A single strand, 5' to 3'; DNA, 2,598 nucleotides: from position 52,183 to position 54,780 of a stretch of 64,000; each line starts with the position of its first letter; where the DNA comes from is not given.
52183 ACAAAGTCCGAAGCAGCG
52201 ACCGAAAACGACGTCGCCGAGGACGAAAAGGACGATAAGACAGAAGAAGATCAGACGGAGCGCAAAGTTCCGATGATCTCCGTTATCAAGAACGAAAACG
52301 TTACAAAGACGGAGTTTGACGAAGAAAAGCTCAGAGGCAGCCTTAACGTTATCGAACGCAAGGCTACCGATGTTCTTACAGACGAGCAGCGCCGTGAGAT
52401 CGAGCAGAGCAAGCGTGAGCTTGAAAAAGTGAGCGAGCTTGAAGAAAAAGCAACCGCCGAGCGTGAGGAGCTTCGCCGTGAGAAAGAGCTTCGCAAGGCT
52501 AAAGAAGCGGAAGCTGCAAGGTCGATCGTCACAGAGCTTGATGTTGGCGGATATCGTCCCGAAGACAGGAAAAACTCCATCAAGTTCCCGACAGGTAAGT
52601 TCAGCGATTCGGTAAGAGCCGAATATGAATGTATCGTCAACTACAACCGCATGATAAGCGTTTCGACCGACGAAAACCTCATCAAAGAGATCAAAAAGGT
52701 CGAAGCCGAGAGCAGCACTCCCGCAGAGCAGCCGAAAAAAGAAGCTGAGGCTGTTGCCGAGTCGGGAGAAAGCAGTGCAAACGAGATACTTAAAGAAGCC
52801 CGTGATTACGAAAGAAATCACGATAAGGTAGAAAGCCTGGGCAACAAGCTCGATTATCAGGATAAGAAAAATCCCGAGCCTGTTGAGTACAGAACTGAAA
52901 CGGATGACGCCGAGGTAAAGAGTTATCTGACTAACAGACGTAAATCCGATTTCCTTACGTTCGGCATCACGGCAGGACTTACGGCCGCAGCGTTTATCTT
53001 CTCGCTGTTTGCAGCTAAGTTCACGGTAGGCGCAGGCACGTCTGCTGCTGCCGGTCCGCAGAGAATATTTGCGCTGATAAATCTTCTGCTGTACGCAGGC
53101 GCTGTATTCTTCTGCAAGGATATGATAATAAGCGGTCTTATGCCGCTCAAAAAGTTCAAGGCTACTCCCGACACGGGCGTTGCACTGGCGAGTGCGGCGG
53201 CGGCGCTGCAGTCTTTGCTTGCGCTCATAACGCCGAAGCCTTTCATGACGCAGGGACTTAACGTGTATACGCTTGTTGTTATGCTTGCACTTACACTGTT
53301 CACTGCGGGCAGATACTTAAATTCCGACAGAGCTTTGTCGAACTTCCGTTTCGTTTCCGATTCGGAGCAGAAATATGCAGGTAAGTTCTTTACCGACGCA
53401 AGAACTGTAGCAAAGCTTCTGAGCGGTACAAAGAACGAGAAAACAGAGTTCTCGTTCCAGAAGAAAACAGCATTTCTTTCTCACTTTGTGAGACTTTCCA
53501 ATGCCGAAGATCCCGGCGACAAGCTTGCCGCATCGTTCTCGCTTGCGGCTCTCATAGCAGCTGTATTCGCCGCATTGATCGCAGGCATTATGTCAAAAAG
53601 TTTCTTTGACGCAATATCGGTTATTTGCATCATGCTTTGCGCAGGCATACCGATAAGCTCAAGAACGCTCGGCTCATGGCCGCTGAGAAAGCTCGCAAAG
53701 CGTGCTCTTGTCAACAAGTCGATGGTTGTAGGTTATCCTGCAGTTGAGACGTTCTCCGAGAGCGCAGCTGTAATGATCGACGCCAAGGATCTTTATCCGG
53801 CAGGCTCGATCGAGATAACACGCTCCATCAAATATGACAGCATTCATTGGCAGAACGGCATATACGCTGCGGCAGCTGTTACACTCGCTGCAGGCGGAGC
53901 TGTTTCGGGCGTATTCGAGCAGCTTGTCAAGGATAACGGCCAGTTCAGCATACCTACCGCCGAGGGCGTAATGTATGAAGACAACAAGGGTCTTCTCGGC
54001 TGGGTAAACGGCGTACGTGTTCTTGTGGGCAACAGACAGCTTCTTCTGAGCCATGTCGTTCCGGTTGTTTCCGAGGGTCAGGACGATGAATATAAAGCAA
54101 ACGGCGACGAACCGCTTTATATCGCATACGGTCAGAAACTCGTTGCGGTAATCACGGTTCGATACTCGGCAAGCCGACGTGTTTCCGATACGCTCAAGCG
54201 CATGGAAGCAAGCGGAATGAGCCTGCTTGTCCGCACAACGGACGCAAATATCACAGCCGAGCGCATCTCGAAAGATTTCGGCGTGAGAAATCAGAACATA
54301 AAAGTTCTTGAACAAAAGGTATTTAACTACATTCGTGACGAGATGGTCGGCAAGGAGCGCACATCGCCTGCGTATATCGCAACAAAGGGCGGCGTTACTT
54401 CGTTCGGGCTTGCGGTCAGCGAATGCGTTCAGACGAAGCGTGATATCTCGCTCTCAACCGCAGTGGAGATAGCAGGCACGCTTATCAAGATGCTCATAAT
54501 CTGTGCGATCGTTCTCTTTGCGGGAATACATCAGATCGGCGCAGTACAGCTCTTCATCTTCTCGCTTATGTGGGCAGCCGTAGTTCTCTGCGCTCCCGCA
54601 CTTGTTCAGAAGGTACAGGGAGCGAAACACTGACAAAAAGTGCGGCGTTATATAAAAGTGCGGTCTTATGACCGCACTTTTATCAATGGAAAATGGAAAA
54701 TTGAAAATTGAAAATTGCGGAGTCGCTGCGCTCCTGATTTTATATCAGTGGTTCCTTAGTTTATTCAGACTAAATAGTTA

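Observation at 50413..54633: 1406-aa protein fusing an 820-aa polyacidic region to a catalytically dead P1B-type ATPase scaffold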

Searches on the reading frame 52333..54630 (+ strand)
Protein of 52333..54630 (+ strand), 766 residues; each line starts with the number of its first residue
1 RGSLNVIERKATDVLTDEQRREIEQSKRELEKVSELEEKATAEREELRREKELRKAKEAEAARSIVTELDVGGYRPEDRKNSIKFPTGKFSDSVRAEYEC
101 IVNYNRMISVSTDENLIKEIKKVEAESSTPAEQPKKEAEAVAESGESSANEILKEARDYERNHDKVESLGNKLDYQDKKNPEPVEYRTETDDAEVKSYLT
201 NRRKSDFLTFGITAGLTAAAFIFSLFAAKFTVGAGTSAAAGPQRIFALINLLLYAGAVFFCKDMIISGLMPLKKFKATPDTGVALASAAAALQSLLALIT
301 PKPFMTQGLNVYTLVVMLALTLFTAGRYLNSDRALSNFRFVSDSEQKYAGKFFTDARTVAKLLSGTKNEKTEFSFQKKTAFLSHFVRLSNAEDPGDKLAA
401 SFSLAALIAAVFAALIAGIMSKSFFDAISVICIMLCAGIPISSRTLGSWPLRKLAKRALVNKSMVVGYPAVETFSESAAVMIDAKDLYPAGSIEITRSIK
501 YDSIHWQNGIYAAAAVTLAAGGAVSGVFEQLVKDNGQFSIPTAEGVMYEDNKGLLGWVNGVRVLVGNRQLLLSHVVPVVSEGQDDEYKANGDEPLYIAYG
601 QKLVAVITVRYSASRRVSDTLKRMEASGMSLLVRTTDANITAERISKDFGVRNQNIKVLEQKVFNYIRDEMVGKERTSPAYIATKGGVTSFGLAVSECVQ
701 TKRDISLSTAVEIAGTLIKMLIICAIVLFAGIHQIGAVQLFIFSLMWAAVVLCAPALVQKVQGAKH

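Call 25: find_related_loci(query=A1, collection=genome_contigs, flank=6000)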
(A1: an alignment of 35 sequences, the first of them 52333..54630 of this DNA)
Query A1 (766 aa) in genome_contigs; peptide patterns used: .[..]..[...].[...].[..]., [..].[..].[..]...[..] (x = any residue, [..] = any of these).
161 stretches matched a pattern; 151 encode a relative of the query (tblastn E <= 1e-3); the best 80 are kept; 80 distinct loci.
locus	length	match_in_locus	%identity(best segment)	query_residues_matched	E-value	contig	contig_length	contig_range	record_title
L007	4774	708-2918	54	1-759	0e+0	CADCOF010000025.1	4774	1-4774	MAG: uncultured Ruminococcus sp. isolate RUG14826 genome assembly, contig: RUG14826_asm_25, whole genome shotgun sequenc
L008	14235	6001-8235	56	1-760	0e+0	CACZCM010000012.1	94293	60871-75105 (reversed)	MAG: uncultured Ruminococcus sp. isolate RUG12488 genome assembly, contig: RUG12488_asm_12, whole genome shotgun sequenc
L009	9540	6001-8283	51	1-762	0e+0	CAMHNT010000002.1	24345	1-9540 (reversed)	MAG: uncultured Clostridia bacterium isolate SRR11784288_bin.19_metaWRAP_v1.3_MAG genome assembly, contig: ERZ12202745.5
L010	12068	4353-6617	49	1-760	0e+0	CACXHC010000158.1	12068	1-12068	MAG: uncultured Ruminococcus sp. isolate RUG11255 genome assembly, contig: RUG11255_asm_158, whole genome shotgun sequen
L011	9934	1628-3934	49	1-762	0e+0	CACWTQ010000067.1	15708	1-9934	MAG: uncultured Ruminococcus sp. isolate RUG10904 genome assembly, contig: RUG10904_asm_67, whole genome shotgun sequenc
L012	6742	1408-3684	49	1-760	0e+0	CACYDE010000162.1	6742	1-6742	MAG: uncultured Ruminococcus sp. isolate RUG11832 genome assembly, contig: RUG11832_asm_162, whole genome shotgun sequen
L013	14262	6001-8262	61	1-763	0e+0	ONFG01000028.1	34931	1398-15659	uncultured Clostridiales bacterium isolate RUG241 genome assembly, contig: scaffold_5258, whole genome shotgun sequence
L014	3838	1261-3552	49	1-762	0e+0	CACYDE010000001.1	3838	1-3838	MAG: uncultured Ruminococcus sp. isolate RUG11832 genome assembly, contig: RUG11832_asm_1, whole genome shotgun sequence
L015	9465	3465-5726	46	3-761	0e+0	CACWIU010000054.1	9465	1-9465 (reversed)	MAG: uncultured Ruminococcus sp. isolate RUG10622 genome assembly, contig: RUG10622_asm_54, whole genome shotgun sequenc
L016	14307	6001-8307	50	1-762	0e+0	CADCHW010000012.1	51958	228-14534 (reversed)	MAG: uncultured Ruminococcus sp. isolate RUG14662 genome assembly, contig: RUG14662_asm_12, whole genome shotgun sequenc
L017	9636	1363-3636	44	1-762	0e+0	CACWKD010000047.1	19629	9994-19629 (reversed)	MAG: uncultured Ruminococcus sp. isolate RUG10651 genome assembly, contig: RUG10651_asm_47, whole genome shotgun sequenc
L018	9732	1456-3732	44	1-762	0e+0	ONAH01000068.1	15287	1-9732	uncultured Clostridiales bacterium isolate RUG122 genome assembly, contig: k87_10974800, whole genome shotgun sequence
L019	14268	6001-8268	44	1-762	0e+0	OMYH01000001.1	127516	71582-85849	uncultured Clostridiales bacterium isolate RUG080 genome assembly, contig: scaffold_145, whole genome shotgun sequence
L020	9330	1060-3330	45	1-762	0e+0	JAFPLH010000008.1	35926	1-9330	MAG: Clostridia bacterium isolate RGIG1247 Dairy_cattle_Rumen-3__c141018, whole genome shotgun sequence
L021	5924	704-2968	43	1-762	0e+0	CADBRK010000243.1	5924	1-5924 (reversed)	MAG: uncultured Ruminococcus sp. isolate RUG14234 genome assembly, contig: RUG14234_asm_243, whole genome shotgun sequen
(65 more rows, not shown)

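Call 27: predict_structure(alignment_id=A1)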
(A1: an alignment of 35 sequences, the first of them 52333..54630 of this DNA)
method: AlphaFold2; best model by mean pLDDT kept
length: 766 residues; sequences in the alignment: 35
mean_pLDDT: 73.9   pTM: 0.65
mean pLDDT of the five models: 73.9, 70.2, 70.0, 68.5, 67.5
residues with pLDDT >= 90: 144; 70-90: 391; 50-70: 94; < 50: 137
segments of 3 or more residues with pLDDT < 50: 1-14, 63-116, 124-148, 166-181, 232-235, 364-376, 673-677
pLDDT, mean of each block of 10 residues (from residue 1): 28 53 80 85 84 75 40 29 33 38 31 49 44 34 43 64 47 35 61 86 94 93 74 49 84 93 91 87 91 88 76 89 93 89 62 57 45 50 79 87 89 88 85 87 87 90 85 79 82 87 86 89 82 70 85 90 92 87 81 90 91 88 85 85 89 83 61 51 75 86 91 89 84 69 83 84 69
secondary structure, 60 per line:
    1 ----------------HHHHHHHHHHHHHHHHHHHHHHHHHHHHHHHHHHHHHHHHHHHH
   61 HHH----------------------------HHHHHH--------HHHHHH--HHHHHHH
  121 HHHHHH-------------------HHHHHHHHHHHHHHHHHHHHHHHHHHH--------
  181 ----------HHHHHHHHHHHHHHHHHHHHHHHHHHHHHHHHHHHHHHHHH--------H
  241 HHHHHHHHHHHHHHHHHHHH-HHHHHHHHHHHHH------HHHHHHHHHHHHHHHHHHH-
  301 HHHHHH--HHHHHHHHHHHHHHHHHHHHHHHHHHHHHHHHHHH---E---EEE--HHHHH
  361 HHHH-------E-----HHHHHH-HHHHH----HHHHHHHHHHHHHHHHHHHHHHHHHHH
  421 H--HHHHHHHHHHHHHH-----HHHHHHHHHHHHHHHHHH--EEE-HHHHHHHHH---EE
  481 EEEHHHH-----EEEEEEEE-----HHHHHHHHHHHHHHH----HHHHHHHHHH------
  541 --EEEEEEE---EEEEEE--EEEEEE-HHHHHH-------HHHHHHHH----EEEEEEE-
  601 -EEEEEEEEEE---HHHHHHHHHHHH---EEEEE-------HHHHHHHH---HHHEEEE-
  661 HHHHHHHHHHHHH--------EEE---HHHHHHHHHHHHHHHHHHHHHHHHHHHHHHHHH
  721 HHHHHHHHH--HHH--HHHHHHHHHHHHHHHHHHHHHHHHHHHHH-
elements in order (helices of 4 or more, strands of 3 or more residues): H17-63 H92-97 H106-111 H114-126 H146-172 H191-231 H240-260 H262-274 H281-299 H301-306 H309-343 E351-353 H356-364 H378-383 H385-389 H394-421 H424-437 H443-460 E463-465 H467-475 E479-483 H484-487 E493-500 H506-520 H525-534 E543-549 E553-558 E561-566 H568-573 H581-588 E593-599 E602-611 H615-626 E630-634 H642-649 E656-659 H661-673 E682-684 H688-729 H737-765
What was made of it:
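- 52354..52515 (+): Long charged helix (aa 648-701), predicted with moderate confidence. AF2 helix, model residues 17-63, pLDDT about 75-85 (call 27).
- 52951..53322 (+): TM helices MA, MB, M1 and M2 (aa 847-970), including the P1B-like MB-M1 'platform' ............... (aa 908-922, nt 53134-53178). AF2 helices have pLDDT 85-94 (call 27).
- On P-type ATPase superfamily (fold membership): The AF2 model has core pLDDT of about 80-93 (call 27).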

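Call 32: fold_search(model_id=the predicted structure, library=pdb)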
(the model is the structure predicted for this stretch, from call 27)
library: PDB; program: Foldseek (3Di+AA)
matches with E <= 10: 625; with E <= 0.001: 196
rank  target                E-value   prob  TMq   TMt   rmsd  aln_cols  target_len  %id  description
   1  4bbj                  5.9e-21  1.00  0.42  0.47  12.1       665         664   14  Copper-transporting PIB-ATPase in complex with beryllium fluoride representing the E2P state (released 2013-12-11)
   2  3rfu_A                1.3e-18  1.00  0.40  0.45  11.6       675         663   14  Crystal structure of a copper-transporting PIB-type ATPase (released 2011-06-29)
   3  7r0g_A                9.5e-17  1.00  0.46  0.53  10.4       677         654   13  STRUCTURAL BASIS OF ION UPTAKE IN COPPER-TRANSPORTING P1B-TYPE ATPASES (released 2022-09-14)
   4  7r0g_B                1.0e-15  1.00  0.48  0.54  10.2       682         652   13  STRUCTURAL BASIS OF ION UPTAKE IN COPPER-TRANSPORTING P1B-TYPE ATPASES (released 2022-09-14)
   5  7si6                  1.2e-15  1.00  0.37  0.33  12.7       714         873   13  Structure of ATP7B in state 1 (released 2022-03-16)
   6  7si7                  2.2e-15  1.00  0.37  0.39  12.7       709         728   12  Structure of ATP7B in state 2 (released 2022-03-16)
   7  4umw                  8.3e-15  1.00  0.37  0.45  11.5       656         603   13  CRYSTAL STRUCTURE OF A ZINC-TRANSPORTING PIB-TYPE ATPASE IN E2.PI STATE (released 2014-08-13)
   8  7si3                  8.7e-15  1.00  0.38  0.34  13.6       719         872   13  Consensus structure of ATP7B (released 2022-03-16)
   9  7xuk                  1.2e-14  1.00  0.46  0.43  11.2       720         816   12  Structure of ATP7B C983S/C985S/D1027A mutant in presence of ATOX1 (released 2023-04-26)
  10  7xun                  1.0e-13  1.00  0.42  0.43  12.0       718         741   10  Structure of ATP7B C983S/C985S/D1027A mutant (released 2023-04-26)
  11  8q73                  1.5e-13  1.00  0.42  0.42  11.0       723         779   15  Copper-transporting ATPase HMA4 in E1 state apo (released 2024-06-26)
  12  4umv                  3.5e-13  1.00  0.34  0.41  11.9       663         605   14  CRYSTAL STRUCTURE OF A ZINC-TRANSPORTING PIB-TYPE ATPASE IN THE E2P STATE (released 2014-08-13)
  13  8q75                  5.7e-13  1.00  0.38  0.37  12.7       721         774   14  Copper-transporting ATPase HMA4 in E2P state with AlF (released 2024-06-26)
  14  7qbz                  8.9e-13  1.00  0.35  0.40  12.4       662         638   12  Crystal structure Cadmium translocating P-type ATPase (released 2022-03-23)
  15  3j09_A                1.2e-11  1.00  0.34  0.36  11.3       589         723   13  High resolution helical reconstruction of the bacterial p-type ATPase copper transporter CopA (released 2011-08-24)
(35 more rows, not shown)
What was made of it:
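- On P-type ATPase superfamily (fold membership): Foldseek gives 5.9e-21 to 4bbj over 665 columns (call 32).
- Checked: Foldseek, 4bbj 5.9e-21, top 15 hits all P1B (call 32).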

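Call 38: search_protein_representatives(alignment_id=A1)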
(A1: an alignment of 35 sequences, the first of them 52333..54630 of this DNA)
Query: 35 sequences, 860 profile positions. Proteins with E-value up to 0.001 (for the whole library): 5906; up to 1e-10: 3016; up to 1e-30: 2052. The best 150 are listed.
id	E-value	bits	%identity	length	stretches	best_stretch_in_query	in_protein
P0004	0.0e+00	1135.3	-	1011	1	6-860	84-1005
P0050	0.0e+00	1128.2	-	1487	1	35-860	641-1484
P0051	0.0e+00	1117.7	-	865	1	10-858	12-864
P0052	0.0e+00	1022.6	-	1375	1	49-860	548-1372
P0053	6.9e-277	937.7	-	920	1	8-858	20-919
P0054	1.5e-275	933.2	-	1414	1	44-860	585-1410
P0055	1.7e-274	929.8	-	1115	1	81-859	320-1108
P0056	1.3e-268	910.3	-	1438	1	60-859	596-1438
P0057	2.7e-266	902.6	-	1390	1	53-860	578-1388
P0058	2.2e-258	876.5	-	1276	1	113-858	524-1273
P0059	2.5e-253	859.7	-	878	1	8-858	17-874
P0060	1.0e-247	841.1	-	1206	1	45-859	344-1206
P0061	2.1e-247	840.1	-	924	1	36-858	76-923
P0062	1.8e-239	813.9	-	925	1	1-858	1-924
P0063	5.4e-234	795.8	-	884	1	10-857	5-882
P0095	5.1e-192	656.9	-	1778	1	143-858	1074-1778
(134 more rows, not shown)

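Call 53: search_protein_families(library=pfam, proteins=[P0050, P0095], max_evalue=0.1)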
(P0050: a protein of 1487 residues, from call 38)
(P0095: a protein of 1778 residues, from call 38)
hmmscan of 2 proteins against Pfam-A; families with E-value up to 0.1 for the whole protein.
P0050 (1487 aa): 2 families
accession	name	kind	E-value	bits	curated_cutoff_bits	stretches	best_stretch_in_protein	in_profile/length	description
PF00702.32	Hydrolase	-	0.012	16.5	26.4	1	1283-1381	51-137/191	haloacid dehalogenase-like hydrolase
PF04769.18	MATalpha_HMGbox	-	0.02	14.6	28.1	1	554-594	34-69/194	Mating-type protein MAT alpha 1 HMG-box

P0095 (1778 aa): 0 families

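Call 77: search_solved_structures(query=A1, max_evalue=0.001, show_alignments=1)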
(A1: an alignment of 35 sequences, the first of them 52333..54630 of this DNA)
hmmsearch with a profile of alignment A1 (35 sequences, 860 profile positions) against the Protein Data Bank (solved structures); distinct sequences matched with E-value up to 0.001: 11.
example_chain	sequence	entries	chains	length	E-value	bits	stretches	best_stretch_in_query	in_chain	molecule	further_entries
3rfu_A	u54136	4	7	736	1.1e-19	73.5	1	494-769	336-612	Copper efflux ATPase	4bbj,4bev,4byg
3sky_A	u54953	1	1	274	2.5e-10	42.5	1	576-770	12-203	Copper-exporting P-type ATPase B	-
3skx_A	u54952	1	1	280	2.7e-10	42.4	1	576-770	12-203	Copper-exporting P-type ATPase B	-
7xuk_A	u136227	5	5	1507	5.4e-06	28.2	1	662-771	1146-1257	Copper-transporting ATPase 2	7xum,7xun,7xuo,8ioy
2b8e_A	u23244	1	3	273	5.8e-06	28.1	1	624-770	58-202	cation-transporting ATPase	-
3a1c_A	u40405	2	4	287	6.5e-06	27.9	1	624-770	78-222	Probable copper-exporting P-type ATPase A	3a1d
3a1e_A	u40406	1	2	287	6.8e-06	27.8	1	623-770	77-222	Probable copper-exporting P-type ATPase A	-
7si3_A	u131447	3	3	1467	1.2e-05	27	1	661-774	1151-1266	P-type Cu(+) transporter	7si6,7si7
8q75_A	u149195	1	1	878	9.6e-05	24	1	640-770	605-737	Copper-transporting ATPase HMA4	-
8q73_A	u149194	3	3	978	0.00011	23.8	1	640-770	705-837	Copper-transporting ATPase HMA4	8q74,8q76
5lbd_A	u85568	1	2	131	0.00061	21.4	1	610-706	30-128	Copper-transporting ATPase PAA1, chloroplastic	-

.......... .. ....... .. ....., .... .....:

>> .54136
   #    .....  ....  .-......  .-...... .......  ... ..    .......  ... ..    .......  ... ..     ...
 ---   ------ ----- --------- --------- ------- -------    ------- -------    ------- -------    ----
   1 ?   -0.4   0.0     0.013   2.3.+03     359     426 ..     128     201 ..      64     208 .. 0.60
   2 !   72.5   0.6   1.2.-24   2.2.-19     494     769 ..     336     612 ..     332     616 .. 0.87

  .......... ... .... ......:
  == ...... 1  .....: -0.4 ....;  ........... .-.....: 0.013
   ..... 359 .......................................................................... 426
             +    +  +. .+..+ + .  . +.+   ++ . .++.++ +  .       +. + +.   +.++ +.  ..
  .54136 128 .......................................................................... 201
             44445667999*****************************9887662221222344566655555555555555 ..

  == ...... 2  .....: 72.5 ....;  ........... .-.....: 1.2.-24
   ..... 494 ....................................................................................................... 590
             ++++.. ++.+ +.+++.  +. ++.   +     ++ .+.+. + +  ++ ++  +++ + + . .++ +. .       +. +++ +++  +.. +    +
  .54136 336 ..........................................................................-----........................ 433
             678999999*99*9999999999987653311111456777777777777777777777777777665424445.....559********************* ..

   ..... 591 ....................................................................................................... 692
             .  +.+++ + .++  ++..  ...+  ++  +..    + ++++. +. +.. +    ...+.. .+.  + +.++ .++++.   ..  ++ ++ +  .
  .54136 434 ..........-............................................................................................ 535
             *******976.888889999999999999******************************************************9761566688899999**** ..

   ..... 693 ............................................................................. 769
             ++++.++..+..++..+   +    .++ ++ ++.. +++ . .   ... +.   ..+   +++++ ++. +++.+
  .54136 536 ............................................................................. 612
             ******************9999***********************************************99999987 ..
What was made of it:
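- Checked: Family profile against PDB, 1.1e-19, with only Cu-type P1B pumps hit (call 77).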
